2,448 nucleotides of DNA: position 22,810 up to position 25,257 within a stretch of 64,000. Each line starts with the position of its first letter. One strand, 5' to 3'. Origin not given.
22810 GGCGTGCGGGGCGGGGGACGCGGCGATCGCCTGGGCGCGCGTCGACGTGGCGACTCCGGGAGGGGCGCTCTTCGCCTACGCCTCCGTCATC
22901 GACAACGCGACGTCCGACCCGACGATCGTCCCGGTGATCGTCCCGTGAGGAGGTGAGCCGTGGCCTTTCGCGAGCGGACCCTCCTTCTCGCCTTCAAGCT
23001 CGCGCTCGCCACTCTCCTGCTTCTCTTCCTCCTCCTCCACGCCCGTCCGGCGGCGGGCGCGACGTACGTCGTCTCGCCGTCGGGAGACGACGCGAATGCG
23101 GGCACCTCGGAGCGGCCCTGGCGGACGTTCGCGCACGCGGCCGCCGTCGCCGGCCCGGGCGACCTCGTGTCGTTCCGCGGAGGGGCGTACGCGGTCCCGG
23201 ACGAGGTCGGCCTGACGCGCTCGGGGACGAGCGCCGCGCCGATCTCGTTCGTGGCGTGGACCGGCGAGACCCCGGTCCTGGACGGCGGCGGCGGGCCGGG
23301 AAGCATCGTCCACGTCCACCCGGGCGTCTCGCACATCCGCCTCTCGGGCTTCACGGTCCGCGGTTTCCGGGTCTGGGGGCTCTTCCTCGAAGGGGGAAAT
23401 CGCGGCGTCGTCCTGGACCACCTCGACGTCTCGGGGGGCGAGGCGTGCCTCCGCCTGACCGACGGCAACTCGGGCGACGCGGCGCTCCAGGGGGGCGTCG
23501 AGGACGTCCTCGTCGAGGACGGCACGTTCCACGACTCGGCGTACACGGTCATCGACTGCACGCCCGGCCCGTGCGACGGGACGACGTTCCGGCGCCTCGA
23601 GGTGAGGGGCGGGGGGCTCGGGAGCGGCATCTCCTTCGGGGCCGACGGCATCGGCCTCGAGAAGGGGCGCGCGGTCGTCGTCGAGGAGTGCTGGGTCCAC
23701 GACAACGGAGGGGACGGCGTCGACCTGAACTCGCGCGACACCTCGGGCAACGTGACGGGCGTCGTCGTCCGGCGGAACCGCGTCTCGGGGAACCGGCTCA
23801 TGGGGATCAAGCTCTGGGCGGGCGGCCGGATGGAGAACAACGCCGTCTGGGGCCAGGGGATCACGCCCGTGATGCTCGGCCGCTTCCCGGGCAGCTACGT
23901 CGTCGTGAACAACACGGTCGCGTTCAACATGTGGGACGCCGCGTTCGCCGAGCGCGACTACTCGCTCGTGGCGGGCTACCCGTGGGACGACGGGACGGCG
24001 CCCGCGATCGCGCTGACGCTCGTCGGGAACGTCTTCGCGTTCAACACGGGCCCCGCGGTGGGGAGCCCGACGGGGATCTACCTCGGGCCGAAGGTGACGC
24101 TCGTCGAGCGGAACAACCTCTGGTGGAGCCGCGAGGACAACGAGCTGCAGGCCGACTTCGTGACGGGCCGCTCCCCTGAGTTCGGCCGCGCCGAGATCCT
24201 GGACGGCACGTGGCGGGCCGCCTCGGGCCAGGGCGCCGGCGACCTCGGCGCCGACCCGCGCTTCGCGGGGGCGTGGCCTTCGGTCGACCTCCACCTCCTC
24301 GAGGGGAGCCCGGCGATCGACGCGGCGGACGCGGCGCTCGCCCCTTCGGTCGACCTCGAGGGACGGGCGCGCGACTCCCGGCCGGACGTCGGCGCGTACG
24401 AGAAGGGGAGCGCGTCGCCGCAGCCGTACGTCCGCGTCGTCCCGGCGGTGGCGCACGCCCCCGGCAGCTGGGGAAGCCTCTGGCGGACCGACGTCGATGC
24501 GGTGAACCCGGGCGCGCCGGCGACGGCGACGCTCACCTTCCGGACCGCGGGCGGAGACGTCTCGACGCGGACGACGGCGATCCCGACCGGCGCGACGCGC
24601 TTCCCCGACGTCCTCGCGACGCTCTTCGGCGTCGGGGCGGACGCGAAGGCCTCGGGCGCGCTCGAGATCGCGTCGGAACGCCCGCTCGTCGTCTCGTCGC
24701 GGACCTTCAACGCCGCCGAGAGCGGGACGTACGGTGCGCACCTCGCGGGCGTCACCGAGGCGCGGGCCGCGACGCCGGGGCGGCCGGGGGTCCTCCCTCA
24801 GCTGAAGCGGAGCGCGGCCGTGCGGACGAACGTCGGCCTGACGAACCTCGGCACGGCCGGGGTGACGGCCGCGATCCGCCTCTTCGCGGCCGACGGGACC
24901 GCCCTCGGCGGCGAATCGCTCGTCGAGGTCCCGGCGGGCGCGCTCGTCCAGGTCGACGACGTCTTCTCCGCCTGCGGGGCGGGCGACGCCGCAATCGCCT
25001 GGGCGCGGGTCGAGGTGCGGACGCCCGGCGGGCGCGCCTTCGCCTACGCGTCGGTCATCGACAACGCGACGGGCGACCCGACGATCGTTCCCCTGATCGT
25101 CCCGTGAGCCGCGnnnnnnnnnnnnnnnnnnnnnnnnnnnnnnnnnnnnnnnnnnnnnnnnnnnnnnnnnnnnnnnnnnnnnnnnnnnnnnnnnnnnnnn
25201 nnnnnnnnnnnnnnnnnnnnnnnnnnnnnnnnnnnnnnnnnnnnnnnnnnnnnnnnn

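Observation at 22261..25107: Long imperfect direct repeats with mostly synonymous divergence: evidence of recent duplication or gene conversion and domain swapping between paralogs B and C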

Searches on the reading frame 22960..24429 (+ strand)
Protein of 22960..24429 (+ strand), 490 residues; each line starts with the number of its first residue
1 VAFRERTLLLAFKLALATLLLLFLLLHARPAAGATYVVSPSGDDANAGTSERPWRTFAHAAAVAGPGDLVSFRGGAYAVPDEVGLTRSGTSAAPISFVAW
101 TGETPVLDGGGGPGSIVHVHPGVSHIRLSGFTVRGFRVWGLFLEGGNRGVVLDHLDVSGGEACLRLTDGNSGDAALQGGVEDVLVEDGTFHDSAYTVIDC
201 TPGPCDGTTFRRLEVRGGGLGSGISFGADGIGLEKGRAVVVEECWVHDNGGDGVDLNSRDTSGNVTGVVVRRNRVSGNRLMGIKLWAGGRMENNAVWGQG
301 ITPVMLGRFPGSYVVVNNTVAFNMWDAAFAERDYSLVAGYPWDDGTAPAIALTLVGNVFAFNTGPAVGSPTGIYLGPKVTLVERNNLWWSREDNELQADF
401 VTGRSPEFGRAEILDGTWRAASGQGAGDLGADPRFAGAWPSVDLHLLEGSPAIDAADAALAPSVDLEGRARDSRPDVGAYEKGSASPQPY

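Call 36: find_homologous_proteins(query=window:22960-24429:+, max_evalue=1e-10)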
Query window:22960-24429:+ (490 aa): 545 proteins with E <= 1e-10 among 8000 candidates; the best 120 are listed.
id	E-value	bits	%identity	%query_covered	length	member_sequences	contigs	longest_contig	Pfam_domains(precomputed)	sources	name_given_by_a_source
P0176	4.2e-270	915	82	100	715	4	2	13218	PF13229.13,PF22842.4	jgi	jgi:hypothetical protein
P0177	7.1e-245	831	75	100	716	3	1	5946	PF13229.13,PF22842.4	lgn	-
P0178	7.2e-243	825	74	100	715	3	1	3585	PF13229.13,PF22842.4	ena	-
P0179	9.2e-241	818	76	100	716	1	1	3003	PF13229.13,PF22842.4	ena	-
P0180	2.5e-240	816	75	100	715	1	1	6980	PF13229.13,PF22842.4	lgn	-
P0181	1.6e-239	814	77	94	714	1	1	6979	PF13229.13,PF22842.4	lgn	-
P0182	6.5e-239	812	73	99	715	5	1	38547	PF13229.13,PF22842.4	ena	-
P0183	8.7e-239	811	72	100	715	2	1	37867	PF13229.13,PF22842.4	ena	-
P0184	1.0e-237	808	73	100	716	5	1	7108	PF13229.13,PF22842.4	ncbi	-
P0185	3.2e-235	800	74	100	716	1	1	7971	PF13229.13,PF22842.4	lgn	-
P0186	4.6e-232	789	72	100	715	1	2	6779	PF13229.13,PF22842.4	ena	-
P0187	2.0e-227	774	72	100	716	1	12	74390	PF13229.13,PF22842.4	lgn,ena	-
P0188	1.5e-191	655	66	91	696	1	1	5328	PF13229.13,PF22842.4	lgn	-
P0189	4.8e-181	621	61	94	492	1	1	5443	PF13229.13,PF22842.4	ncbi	-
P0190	4.9e-169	581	60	92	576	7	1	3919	PF13229.13,PF07602.18,PF22842.4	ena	-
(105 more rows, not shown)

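Call 38: find_encoding_contigs(protein=P0176, flank=8000, max_places=2)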
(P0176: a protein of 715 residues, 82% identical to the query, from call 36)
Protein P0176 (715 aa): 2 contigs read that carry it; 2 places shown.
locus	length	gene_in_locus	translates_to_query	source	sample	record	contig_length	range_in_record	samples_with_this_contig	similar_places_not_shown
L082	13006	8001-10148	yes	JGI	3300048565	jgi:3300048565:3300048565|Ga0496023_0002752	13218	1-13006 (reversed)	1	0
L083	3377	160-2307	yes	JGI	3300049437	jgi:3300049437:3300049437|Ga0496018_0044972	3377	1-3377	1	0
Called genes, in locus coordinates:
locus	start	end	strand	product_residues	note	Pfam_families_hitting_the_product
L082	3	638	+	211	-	PF01596:Methyltransf_3, PF01135:PCMT, PF13847:Methyltransf_31 (weak), PF13578:Methyltransf_24, PF13649:Methyltransf_25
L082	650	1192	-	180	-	PF07719:TPR_2 (faint)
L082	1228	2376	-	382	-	PF00015:MCPsignal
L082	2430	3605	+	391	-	PF17785:PUA_3, PF10672:Methyltrans_SAM, PF03602:Cons_hypoth95, PF05175:MTS (weak)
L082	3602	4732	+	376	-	PF00534:Glycos_transf_1, PF13692:Glyco_trans_1_4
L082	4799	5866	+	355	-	-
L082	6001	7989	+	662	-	PF00801:PKD (faint), PF18911:PKD_4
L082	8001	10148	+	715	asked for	PF22842:Pel9A-like_beta_helix, PF13229:Beta_helix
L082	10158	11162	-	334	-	PF00248:Aldo_ket_red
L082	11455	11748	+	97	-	-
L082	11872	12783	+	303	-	-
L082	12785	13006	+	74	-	?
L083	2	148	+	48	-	?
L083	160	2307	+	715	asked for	PF22842:Pel9A-like_beta_helix, PF13229:Beta_helix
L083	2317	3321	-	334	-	PF00248:Aldo_ket_red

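Call 39: find_encoding_contigs(protein=P0182, flank=8000, max_places=2)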
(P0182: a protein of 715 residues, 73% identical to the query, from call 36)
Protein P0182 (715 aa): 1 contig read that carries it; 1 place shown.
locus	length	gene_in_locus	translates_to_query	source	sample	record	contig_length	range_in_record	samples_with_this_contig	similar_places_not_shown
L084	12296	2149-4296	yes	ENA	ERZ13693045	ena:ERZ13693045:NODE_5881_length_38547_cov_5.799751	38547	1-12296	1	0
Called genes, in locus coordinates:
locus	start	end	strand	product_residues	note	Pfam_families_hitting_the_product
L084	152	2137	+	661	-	PF00801:PKD (weak), PF18911:PKD_4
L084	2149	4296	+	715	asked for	PF22842:Pel9A-like_beta_helix, PF13229:Beta_helix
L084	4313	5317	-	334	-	PF00248:Aldo_ket_red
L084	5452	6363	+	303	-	-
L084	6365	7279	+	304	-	PF01149:Fapy_DNA_glyco, PF06831:H2TH, PF06827:zf-FPG_IleRS (weak)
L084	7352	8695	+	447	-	-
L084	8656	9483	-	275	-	-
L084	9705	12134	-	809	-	PF07228:SpoIIE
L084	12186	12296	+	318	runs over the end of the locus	PF00389:2-Hacid_dh, PF02826:2-Hacid_dh_C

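Call 40: find_encoding_contigs(protein=P0187, flank=8000, max_places=2)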
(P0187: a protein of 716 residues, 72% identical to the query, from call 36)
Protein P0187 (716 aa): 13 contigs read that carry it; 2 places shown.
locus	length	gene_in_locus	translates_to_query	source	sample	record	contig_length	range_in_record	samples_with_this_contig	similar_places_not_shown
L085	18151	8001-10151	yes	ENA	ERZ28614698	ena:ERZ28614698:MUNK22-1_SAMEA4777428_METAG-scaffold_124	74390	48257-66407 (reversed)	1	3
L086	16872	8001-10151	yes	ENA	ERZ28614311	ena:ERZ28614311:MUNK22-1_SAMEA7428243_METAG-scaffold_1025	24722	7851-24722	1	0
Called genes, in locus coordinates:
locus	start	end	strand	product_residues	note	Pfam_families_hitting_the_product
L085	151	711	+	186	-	-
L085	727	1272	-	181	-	PF07719:TPR_2 (faint)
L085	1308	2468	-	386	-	PF00015:MCPsignal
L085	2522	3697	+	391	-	PF17785:PUA_3, PF10672:Methyltrans_SAM, PF03602:Cons_hypoth95, PF05175:MTS (weak), PF13847:Methyltransf_31 (weak)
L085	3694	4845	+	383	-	PF00534:Glycos_transf_1, PF13692:Glyco_trans_1_4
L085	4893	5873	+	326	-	-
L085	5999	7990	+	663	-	PF18911:PKD_4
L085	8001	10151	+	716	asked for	PF22842:Pel9A-like_beta_helix, PF13229:Beta_helix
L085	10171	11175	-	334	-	PF00248:Aldo_ket_red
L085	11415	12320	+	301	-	-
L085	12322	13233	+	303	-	PF01149:Fapy_DNA_glyco, PF06831:H2TH, PF06827:zf-FPG_IleRS (weak)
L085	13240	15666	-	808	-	PF07228:SpoIIE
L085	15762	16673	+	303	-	PF00389:2-Hacid_dh, PF02826:2-Hacid_dh_C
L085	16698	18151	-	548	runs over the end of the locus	PF16949:ABC_tran_2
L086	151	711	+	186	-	-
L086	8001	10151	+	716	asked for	PF22842:Pel9A-like_beta_helix, PF13229:Beta_helix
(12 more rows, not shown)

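Call 41: find_encoding_contigs(protein=P0185, flank=8000, max_places=2)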
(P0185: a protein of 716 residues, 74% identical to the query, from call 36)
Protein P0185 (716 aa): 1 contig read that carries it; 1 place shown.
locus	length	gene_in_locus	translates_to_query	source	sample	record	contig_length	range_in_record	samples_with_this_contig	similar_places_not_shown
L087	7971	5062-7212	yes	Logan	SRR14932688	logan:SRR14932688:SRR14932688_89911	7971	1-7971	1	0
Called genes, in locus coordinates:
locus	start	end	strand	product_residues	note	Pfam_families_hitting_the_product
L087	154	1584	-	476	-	-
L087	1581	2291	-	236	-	PF00005:ABC_tran, PF13304:AAA_21 (weak)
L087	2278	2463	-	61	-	-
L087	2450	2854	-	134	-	PF00392:GntR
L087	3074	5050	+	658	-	PF00801:PKD (weak), PF18911:PKD_4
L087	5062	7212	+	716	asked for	PF22842:Pel9A-like_beta_helix, PF13229:Beta_helix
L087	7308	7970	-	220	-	?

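Call 42: find_encoding_contigs(protein=P0177, flank=8000, max_places=1)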
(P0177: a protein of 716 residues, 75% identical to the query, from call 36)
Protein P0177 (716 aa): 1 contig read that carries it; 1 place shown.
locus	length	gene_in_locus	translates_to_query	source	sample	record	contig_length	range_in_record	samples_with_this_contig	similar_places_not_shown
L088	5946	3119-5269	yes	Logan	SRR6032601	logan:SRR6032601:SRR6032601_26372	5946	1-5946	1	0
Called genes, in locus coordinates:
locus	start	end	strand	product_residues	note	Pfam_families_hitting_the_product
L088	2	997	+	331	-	?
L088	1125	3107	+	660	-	PF00801:PKD, PF18911:PKD_4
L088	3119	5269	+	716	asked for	PF22842:Pel9A-like_beta_helix, PF13229:Beta_helix (weak)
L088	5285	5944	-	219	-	?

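Call 43: find_encoding_contigs(protein=P0186, flank=8000, max_places=1)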
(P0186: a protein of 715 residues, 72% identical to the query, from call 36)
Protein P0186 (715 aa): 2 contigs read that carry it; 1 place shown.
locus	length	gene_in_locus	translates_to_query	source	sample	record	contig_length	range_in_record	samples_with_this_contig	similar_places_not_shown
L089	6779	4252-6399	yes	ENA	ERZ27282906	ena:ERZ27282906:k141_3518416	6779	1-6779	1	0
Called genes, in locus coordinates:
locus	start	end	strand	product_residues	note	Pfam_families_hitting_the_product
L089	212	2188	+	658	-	PF00801:PKD (faint), PF18911:PKD_4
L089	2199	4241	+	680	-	-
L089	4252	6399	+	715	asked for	PF22842:Pel9A-like_beta_helix, PF13229:Beta_helix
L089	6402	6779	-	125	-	?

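Call 44: find_encoding_contigs(protein=P0183, flank=8000, max_places=1)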
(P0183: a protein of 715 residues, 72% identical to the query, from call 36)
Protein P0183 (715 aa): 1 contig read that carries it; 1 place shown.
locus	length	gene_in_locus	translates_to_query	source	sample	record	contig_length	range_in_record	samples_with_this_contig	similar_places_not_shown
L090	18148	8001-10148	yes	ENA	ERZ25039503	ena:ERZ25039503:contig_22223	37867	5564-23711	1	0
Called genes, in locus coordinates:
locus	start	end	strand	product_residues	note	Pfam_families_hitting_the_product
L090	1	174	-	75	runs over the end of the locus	PF06418:CTP_synth_N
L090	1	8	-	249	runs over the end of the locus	PF06418:CTP_synth_N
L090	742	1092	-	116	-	-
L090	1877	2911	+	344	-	PF17785:PUA_3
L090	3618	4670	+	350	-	-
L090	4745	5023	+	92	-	-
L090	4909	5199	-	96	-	-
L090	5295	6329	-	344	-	-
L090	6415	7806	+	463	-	PF18911:PKD_4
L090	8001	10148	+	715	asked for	PF22842:Pel9A-like_beta_helix, PF13229:Beta_helix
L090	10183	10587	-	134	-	PF00248:Aldo_ket_red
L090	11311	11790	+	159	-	-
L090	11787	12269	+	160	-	-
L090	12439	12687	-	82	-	-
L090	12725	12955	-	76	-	PF03544:TonB_C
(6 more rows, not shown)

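Call 45: find_encoding_contigs(protein=P0180, flank=8000, max_places=1)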
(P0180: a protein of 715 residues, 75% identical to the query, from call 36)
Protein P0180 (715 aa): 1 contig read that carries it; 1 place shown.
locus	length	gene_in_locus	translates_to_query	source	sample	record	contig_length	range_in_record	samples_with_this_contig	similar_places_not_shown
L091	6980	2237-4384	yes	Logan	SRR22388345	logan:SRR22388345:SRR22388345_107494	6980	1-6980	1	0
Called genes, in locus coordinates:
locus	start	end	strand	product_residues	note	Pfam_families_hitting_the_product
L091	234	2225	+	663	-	PF18911:PKD_4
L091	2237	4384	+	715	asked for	PF22842:Pel9A-like_beta_helix, PF13229:Beta_helix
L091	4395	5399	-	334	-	PF00248:Aldo_ket_red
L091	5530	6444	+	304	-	-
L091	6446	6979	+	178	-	?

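Call 46: find_encoding_contigs(protein=P0179, flank=8000, max_places=1)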
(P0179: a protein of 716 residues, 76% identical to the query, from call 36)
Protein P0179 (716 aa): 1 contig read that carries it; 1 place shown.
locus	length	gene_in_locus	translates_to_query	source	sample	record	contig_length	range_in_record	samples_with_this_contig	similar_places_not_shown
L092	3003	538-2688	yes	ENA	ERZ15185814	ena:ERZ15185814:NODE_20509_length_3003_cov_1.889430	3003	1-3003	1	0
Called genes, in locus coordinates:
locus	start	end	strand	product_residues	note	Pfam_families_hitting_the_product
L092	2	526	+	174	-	?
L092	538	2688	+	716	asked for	PF22842:Pel9A-like_beta_helix, PF13229:Beta_helix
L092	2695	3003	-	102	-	?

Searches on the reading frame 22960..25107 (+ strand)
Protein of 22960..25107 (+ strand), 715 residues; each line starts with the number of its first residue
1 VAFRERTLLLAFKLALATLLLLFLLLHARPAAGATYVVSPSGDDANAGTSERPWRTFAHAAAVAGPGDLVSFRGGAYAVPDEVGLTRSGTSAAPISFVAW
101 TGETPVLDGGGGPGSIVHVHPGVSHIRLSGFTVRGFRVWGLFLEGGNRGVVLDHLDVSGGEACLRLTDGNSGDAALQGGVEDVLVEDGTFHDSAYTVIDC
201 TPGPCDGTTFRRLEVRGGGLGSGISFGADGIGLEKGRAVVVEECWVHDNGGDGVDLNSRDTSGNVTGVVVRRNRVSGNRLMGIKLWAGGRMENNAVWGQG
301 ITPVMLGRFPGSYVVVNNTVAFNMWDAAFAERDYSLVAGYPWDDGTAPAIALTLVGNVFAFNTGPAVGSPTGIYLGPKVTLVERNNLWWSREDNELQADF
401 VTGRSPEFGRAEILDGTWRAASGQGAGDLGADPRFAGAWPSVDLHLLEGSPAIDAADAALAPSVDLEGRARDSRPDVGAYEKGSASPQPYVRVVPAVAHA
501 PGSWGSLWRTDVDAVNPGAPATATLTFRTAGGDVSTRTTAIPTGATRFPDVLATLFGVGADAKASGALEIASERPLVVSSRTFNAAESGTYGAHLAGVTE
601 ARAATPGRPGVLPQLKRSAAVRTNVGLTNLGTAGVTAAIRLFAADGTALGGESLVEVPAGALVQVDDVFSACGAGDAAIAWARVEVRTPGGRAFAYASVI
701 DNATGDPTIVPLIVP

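Call 8: search_protein_families(library=pfam, proteins=[window:22960-25104:+], max_evalue=0.1)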
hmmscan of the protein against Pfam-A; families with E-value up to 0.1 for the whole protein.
window:22960-25104:+ (715 aa): 3 families
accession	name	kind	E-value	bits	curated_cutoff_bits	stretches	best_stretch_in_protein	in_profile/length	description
PF13229.12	Beta_helix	-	5e-09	36.4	25.9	1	125-295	10-157/158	Right handed beta helix region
PF22842.2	Pel9A-like_beta_helix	-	8.2e-06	25.4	25.2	1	31-84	6-60/370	Pel9A-like, right handed beta helix region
PF07602.17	DUF1565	-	0.0051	16.6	20.3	1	41-78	2-39/257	Protein of unknown function (DUF1565)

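Call 9: search_protein_families(library=ncbifam, proteins=[window:22960-25104:+], max_evalue=0.1)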
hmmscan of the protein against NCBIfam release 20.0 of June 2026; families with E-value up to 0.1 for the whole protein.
window:22960-25104:+ (715 aa): 4 families
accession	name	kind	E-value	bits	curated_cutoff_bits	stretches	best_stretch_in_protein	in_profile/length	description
NF041899.1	pec_ly_PelN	equivalog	5.9e-14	51.7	740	1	17-108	9-113/437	pectate lyase PelN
NF041518.1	choice_anch_Q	domain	9.1e-10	38.6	25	1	444-481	17-56/58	choice-of-anchor Q domain-containing protein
NF047897.1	LctobiosidLnbX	equivalog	8.9e-05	20.5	2500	1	30-102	40-118/1498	lacto-N-biosidase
NF047854.1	LIC10774_subfam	equivalog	0.0002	20.4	380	1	34-78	60-104/358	LIC10774/LIC10365 family surface protein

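Call 27: find_encoding_contigs(protein=window:22960-25107:+, flank=10000, max_places=3)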
Protein window:22960-25107:+ (715 aa): 1 contig read that carries it; 1 place shown.
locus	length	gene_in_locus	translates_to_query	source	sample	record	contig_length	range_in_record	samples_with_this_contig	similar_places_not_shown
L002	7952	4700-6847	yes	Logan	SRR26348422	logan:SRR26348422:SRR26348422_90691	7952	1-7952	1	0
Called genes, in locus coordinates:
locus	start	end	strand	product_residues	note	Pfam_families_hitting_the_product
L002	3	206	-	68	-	?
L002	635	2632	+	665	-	PF00801:PKD (faint), PF18911:PKD_4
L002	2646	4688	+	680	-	-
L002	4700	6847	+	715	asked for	PF22842:Pel9A-like_beta_helix, PF13229:Beta_helix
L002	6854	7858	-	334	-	PF00248:Aldo_ket_red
